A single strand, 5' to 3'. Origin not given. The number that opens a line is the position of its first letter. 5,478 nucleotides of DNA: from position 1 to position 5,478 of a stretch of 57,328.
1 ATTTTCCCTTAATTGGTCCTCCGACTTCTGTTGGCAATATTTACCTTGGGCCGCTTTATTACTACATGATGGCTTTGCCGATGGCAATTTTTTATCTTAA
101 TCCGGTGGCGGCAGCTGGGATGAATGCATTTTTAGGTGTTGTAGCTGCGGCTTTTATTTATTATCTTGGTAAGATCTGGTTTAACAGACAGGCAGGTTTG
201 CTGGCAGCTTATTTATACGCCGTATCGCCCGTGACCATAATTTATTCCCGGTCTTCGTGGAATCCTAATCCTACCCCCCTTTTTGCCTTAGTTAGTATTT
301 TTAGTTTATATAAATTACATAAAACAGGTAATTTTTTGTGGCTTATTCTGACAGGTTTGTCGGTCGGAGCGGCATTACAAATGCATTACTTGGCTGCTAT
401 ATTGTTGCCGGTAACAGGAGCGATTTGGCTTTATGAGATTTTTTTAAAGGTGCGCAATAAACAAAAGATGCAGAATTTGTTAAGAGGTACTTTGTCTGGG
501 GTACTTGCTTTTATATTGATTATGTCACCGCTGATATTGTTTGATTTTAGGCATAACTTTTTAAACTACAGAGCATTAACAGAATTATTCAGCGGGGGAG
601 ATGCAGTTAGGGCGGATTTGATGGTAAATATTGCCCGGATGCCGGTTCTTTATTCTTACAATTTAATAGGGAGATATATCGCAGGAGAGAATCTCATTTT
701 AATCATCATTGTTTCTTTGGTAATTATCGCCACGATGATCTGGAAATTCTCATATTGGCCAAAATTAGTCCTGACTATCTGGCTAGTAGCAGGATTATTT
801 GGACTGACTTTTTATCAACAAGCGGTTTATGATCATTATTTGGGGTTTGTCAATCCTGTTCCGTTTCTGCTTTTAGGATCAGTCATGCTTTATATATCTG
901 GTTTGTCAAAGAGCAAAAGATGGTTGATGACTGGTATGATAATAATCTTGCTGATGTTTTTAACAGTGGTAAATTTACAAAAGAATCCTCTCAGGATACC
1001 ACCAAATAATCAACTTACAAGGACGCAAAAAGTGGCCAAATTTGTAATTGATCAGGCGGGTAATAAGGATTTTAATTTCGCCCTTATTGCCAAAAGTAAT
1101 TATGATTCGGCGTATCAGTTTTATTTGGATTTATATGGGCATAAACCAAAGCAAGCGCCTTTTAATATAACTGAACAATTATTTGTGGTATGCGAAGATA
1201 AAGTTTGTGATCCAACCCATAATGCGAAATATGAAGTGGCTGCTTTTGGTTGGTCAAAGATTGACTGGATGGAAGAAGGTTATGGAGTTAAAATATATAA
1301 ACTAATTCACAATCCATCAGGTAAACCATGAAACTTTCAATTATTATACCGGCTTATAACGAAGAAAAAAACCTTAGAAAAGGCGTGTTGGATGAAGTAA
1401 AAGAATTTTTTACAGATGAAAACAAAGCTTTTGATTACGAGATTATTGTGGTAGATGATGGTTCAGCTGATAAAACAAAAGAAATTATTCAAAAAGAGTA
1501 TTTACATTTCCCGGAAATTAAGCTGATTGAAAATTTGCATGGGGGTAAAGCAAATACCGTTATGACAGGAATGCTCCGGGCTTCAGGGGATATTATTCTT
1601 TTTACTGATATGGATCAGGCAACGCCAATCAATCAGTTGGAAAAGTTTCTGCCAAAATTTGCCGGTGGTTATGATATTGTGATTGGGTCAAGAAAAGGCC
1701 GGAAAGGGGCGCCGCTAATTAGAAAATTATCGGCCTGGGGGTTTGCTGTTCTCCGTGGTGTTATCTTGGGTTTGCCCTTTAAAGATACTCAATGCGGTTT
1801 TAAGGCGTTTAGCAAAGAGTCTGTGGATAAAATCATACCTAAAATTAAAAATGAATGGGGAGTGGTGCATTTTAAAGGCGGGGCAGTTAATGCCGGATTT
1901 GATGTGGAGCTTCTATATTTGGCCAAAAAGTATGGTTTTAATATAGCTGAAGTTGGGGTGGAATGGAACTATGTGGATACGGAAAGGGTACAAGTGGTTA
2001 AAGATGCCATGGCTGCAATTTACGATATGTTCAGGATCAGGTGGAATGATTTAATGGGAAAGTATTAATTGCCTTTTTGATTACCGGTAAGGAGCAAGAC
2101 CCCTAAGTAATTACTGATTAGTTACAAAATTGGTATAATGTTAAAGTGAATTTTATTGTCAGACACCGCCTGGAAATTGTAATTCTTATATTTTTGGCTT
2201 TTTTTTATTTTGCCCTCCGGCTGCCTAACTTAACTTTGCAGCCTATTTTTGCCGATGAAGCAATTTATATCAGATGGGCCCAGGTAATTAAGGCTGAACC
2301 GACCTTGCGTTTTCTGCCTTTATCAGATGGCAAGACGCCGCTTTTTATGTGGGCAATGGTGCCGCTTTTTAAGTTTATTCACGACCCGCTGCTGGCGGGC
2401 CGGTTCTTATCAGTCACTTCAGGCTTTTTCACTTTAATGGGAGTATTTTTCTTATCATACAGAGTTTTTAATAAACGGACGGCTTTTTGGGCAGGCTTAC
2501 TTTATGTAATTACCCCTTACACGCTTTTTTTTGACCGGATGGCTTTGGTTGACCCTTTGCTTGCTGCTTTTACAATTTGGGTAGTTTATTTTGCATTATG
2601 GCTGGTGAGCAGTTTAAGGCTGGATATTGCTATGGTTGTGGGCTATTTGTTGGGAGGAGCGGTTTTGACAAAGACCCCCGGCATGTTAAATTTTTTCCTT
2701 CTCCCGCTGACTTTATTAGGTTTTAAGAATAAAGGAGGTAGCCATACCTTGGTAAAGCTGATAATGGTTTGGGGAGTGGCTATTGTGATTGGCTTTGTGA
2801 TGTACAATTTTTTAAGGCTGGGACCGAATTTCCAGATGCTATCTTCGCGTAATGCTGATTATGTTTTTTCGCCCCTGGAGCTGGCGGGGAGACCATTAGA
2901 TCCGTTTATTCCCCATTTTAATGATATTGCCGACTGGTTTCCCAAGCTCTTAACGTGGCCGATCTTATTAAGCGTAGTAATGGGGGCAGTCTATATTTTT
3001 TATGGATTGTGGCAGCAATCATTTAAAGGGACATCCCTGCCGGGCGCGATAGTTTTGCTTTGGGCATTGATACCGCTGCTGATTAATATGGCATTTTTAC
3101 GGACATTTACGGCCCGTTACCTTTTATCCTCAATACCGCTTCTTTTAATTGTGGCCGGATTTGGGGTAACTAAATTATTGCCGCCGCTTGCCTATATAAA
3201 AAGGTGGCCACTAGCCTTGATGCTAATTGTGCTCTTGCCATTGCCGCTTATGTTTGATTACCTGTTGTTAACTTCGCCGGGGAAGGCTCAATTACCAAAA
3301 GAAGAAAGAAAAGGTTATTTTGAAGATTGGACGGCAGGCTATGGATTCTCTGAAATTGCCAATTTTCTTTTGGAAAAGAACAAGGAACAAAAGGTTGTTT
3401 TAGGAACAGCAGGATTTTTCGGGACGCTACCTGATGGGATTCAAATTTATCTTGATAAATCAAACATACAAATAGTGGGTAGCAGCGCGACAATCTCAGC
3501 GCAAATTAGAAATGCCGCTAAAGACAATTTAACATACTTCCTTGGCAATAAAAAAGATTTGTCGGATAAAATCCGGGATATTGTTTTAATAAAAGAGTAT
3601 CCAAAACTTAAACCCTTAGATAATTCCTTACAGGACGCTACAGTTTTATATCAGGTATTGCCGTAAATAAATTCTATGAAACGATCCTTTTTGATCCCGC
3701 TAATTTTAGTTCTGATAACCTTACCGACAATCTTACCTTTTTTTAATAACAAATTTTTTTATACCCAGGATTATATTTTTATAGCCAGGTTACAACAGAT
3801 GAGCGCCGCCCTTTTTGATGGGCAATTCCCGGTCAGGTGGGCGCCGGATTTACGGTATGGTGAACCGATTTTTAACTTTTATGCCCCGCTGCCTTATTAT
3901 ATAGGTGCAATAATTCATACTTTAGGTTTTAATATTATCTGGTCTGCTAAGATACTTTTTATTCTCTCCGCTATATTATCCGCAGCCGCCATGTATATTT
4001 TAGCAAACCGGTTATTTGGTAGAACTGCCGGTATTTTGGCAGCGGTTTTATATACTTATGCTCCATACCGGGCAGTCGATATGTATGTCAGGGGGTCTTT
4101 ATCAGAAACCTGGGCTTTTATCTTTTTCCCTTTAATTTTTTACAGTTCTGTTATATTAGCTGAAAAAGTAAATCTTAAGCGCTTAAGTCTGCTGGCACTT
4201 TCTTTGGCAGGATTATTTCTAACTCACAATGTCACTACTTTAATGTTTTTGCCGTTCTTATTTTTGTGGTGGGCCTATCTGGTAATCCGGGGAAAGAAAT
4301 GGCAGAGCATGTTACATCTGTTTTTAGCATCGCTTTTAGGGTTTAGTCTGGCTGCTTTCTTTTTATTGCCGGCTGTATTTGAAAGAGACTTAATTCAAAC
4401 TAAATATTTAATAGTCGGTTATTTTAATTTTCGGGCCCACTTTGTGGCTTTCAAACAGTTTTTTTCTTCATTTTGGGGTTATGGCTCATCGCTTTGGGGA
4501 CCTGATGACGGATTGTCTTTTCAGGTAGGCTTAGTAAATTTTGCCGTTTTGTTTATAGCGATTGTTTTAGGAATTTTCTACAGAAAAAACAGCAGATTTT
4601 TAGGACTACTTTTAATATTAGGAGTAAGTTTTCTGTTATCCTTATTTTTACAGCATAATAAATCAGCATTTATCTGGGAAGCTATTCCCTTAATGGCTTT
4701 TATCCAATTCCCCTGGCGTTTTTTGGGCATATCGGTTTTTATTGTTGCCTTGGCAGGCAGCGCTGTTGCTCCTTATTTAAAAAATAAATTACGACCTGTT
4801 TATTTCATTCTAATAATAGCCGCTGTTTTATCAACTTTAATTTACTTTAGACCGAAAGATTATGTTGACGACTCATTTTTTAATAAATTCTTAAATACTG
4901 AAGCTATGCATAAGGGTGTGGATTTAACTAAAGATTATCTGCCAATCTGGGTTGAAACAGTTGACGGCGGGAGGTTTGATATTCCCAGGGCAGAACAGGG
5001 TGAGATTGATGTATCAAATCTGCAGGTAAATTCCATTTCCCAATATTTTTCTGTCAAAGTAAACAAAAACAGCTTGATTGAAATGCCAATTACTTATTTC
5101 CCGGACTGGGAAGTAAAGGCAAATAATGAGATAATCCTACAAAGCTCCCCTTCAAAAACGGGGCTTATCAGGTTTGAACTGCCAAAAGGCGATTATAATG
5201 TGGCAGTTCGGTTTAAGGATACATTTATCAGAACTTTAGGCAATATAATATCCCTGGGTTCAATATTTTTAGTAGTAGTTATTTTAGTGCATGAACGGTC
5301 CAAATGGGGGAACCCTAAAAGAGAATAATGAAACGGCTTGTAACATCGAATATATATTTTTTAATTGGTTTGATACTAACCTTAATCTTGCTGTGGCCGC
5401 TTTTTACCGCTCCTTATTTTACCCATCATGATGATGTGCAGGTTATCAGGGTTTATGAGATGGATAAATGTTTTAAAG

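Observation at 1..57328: Wall-to-wall glycosylation island: 22 polytopic GT-C-like genes from about 8 families, with no classical initiation/polymerase/ligase set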

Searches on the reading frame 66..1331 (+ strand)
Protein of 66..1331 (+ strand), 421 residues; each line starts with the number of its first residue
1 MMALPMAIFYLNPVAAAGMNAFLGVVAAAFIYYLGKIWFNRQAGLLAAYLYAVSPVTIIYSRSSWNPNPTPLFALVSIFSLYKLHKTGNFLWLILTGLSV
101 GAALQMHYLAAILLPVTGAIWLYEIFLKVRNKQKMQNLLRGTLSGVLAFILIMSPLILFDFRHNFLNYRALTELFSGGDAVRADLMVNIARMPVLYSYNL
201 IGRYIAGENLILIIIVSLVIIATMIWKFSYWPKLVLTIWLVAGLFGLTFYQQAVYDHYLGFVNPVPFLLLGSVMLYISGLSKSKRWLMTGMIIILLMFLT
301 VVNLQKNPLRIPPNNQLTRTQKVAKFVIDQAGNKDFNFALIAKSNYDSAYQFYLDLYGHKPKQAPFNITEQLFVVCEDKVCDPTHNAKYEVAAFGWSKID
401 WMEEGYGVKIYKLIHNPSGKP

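Call 5: search_protein_families(library=pfam, max_evalue=0.01, proteins=[window:66-1331:+])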
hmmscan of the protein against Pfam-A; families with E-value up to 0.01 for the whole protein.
window:66-1331:+ (421 aa): 1 family
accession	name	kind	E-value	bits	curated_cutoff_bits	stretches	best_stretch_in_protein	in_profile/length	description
PF13231.12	PMT_2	-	1.5e-11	45.2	26.1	1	2-155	10-156/160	Dolichyl-phosphate-mannose-protein mannosyltransferase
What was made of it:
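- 1..1331 (+): g01, PMT_2-type GT-C, 5' end cut by contig start (ORF called from 66). PF13231 E 1.5e-11 (call 5).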

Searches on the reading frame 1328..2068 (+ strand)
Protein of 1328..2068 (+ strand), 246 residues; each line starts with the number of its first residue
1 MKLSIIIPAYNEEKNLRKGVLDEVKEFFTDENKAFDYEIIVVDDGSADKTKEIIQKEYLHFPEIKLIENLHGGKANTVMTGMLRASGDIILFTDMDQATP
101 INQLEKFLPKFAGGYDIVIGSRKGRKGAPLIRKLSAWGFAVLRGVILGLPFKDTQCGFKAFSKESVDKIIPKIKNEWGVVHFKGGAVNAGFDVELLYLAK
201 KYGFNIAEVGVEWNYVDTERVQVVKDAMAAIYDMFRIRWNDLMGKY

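Call 5: search_protein_families(library=pfam, max_evalue=0.01, proteins=[window:1328-2068:+])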
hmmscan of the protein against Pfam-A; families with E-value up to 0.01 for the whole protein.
window:1328-2068:+ (246 aa): 3 families
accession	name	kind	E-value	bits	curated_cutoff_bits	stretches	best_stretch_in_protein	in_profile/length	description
PF00535.33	Glycos_transf_2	-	1.6e-27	96.9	23.3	1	4-169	1-167/168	Glycosyl transferase family 2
PF10111.15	Glyco_tranf_2_2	-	7.3e-07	29.4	27.3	1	4-108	1-103/276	Glycosyltransferase like family 2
PF13641.12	Glyco_tranf_2_3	-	0.0016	19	27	1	3-123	3-124/230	Glycosyltransferase like family 2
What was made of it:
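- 1328..2068 (+): g02, GT2 of the DPM1/GtrB/ArnC type, no TM segment. PF00535 (call 5).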

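Call 55: search_solved_structures(query=window:1328-2068:+, max_evalue=0.00001)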
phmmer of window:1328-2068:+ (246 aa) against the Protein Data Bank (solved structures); distinct sequences matched with E-value up to 0.00001: 16.
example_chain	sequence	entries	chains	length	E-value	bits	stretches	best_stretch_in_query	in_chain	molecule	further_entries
5mlz_A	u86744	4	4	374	1.4e-16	64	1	1-168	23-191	Dolichol monophosphate mannose synthase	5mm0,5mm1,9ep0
5ekp_C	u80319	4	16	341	2.9e-14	56.4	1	2-164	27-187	Uncharacterized glycosyltransferase sll0501 | Glycosyltransferase sll0501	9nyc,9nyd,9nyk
5eke_A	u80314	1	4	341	2.9e-14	56.4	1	2-164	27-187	Uncharacterized glycosyltransferase sll0501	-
9nye_A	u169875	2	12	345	3e-14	56.4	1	2-164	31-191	Glycosyltransferase sll0501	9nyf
9hwj_A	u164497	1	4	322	1.9e-13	53.8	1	2-169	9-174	Undecaprenyl-phosphate 4-deoxy-4-formamido-L-arabinose transferase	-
9bhc_C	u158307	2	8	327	4.9e-13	52.4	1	2-169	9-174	Undecaprenyl-phosphate 4-deoxy-4-formamido-L-arabinose transferase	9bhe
8vxh_A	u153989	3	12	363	6.3e-13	52.1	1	2-169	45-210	Undecaprenyl-phosphate 4-deoxy-4-formamido-L-arabinose transferase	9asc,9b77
2z87_A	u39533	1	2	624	2.8e-11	46.7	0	3-105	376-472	Chondroitin synthase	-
2z86_A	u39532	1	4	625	2.8e-11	46.7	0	3-105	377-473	Chondroitin synthase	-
5tze_C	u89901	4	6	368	7e-08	35.6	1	1-99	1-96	Glycosyl transferase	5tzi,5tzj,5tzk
5tz8_A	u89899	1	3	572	1.4e-07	34.5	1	1-99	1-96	Glycosyl transferase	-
6p61_A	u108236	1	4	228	2.1e-07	34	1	3-108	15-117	Glycosyltransferase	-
5hea_A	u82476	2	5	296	4.4e-06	29.7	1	3-105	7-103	Putative glycosyltransferase (GalT1)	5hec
6yv7_B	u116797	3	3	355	5.6e-06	29.3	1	3-102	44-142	Glycosyl transferase, family 2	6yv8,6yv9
3bcv_A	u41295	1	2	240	5.6e-06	29.3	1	2-98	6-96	Putative glycosyltransferase protein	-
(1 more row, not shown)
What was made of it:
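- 1328..2068 (+): Best PDB hits are 5mlz Dol-P-Man synthase at 1.4e-16, then GtrB and ArnC (call 55).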

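Call 69: search_protein_families(library=ncbifam, max_evalue=0.00001, proteins=[window:1328-2068:+])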
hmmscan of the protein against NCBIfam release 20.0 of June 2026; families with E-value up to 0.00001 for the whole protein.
window:1328-2068:+ (246 aa): 18 families
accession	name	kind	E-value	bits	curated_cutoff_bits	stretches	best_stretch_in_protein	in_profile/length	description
NF047588.1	GlcsyltransPgfSStrep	equivalog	2.2e-23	82.9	500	1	1-170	1-168/308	glycosyltransferase PgfS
NF041391.1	DPhHxTase_Halo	equivalog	1.2e-17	63.6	375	1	9-213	3-183/213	dolichyl-phosphate hexose transferase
NF007986.1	PRK10714.1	equivalog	1.5e-16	60.4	529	1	2-169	7-172/316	undecaprenyl-phosphate 4-deoxy-4-formamido-L-arabinose transferase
NF041875.1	EPS_EpsD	equivalog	2.6e-15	56.6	370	1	3-113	1-106/325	exopolysaccharide biosynthesis glycosyltransferase EpsD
NF007482.0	PRK10073.1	equivalog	6.2e-14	51.7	423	1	2-98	7-97/334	glycosyltransferase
TIGR03937.1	PgaC_IcaA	equivalog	6.8e-13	48.3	422.3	1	2-111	46-150/407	poly-beta-1,6-N-acetyl-D-glucosamine synthase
TIGR04283.1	glyco_like_mftF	equivalog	3.1e-12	46.6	182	1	3-104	1-90/221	TIGR04283 family arsenosugar biosynthesis glycosyltransferase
NF050050.1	ProtGlycPglI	equivalog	1.9e-11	43.9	500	1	2-139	3-136/306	GalNAc(5)-diNAcBac-PP-undecaprenol beta-1,3-glucosyltransferase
NF038302.1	EPS_HpsE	equivalog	1e-10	41.1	300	1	1-99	1-99/307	hormogonium polysaccharide biosynthesis glycosyltransferase HpsE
TIGR04182.1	glyco_TIGR04182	equivalog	4.9e-10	39.3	325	1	3-169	2-159/293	S-layer glycoprotein N-glycosyltransferase AglJ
NF010496.0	PRK13915.1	equivalog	5.2e-09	35.6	262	1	2-100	32-130/307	glucosyl-3-phosphoglycerate synthase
NF058614.1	PPMAGASynPpgS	equivalog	1.2e-08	34.6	370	1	5-169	4-165/226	polyprenyl-phospho-N-acetylgalactosaminyl synthase PpgS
NF047683.1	TeichurnBiosyTuaG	equivalog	4.9e-08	32.9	400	1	3-108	8-108/252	teichuronic acid biosynthesis protein TuaG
NF053739.1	GlytfEpsEBac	equivalog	3.2e-07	29.6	450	1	2-107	2-103/265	glycosyltransferase EpsE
TIGR03965.1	mycofact_glyco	equivalog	6.2e-07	28.6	280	1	3-112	76-180/467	mycofactocin biosynthesis glycosyltransferase MftF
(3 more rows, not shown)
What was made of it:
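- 1328..2068 (+): Nearest NCBIfam models are PgfS and Dol-P hexose transferase, below cut-off (call 69).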

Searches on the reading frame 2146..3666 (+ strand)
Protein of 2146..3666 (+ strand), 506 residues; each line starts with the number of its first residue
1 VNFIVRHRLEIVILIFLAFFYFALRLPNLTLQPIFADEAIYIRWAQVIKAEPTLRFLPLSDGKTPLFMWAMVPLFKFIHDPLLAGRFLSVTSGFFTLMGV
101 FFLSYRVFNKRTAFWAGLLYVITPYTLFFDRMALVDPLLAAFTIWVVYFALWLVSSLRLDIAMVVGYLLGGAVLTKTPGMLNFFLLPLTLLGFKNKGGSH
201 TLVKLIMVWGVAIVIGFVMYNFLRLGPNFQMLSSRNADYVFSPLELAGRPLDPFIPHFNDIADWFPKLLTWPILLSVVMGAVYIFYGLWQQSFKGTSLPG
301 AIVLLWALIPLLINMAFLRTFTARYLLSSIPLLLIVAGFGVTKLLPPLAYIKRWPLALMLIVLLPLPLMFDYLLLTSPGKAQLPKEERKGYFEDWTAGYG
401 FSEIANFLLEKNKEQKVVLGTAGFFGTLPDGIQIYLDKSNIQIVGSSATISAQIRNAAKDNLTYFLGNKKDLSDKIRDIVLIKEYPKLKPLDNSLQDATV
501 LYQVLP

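Call 5: search_protein_families(library=pfam, max_evalue=0.01, proteins=[window:2146-3666:+])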
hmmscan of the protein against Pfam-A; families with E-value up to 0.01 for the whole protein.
window:2146-3666:+ (506 aa): 1 family
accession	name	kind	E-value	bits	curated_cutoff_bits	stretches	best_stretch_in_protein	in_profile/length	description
PF13231.12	PMT_2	-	1.3e-07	32.4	26.1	1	63-217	2-151/160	Dolichyl-phosphate-mannose-protein mannosyltransferase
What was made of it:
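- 2146..3666 (+): g03, PMT_2 GT-C. PF13231, 32.4 bits against a cut-off of 26.1 (call 5).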

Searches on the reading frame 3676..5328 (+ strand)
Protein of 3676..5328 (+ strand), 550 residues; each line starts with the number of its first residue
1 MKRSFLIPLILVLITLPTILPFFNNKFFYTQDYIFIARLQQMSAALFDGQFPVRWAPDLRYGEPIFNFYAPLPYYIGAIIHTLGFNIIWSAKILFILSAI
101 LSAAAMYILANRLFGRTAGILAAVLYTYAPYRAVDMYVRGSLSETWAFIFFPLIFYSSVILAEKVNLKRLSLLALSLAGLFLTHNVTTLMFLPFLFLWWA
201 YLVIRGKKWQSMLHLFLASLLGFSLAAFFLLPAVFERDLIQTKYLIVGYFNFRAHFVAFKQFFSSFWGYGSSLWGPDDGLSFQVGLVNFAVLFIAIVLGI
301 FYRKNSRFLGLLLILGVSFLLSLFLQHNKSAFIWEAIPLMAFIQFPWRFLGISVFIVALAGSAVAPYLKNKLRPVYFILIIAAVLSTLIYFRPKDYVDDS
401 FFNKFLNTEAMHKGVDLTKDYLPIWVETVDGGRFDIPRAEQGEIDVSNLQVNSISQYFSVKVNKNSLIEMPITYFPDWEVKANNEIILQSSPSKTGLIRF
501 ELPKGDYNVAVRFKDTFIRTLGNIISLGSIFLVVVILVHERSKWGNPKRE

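Call 5: search_protein_families(library=pfam, max_evalue=0.01, proteins=[window:3676-5328:+])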
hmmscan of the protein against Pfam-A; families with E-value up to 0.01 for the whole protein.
window:3676-5328:+ (550 aa): 2 families
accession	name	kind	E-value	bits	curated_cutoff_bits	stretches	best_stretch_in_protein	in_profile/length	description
PF10131.15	PTPS_related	-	5.2e-10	38.9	26.4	1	66-396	1-312/621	6-pyruvoyl-tetrahydropterin synthase related domain; membrane protein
PF13231.12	PMT_2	-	2.8e-07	31.3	26.1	1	70-227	3-155/160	Dolichyl-phosphate-mannose-protein mannosyltransferase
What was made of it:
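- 3676..5328 (+): g04, PTPS_related/PMT_2 GT-C. PF10131 E 5e-10 (call 5).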

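Call 87: search_protein_families(library=ncbifam, max_evalue=0.0001, proteins=[window:3676-5328:+])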
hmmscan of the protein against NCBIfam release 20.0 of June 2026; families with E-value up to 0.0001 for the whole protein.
window:3676-5328:+ (550 aa): 0 families
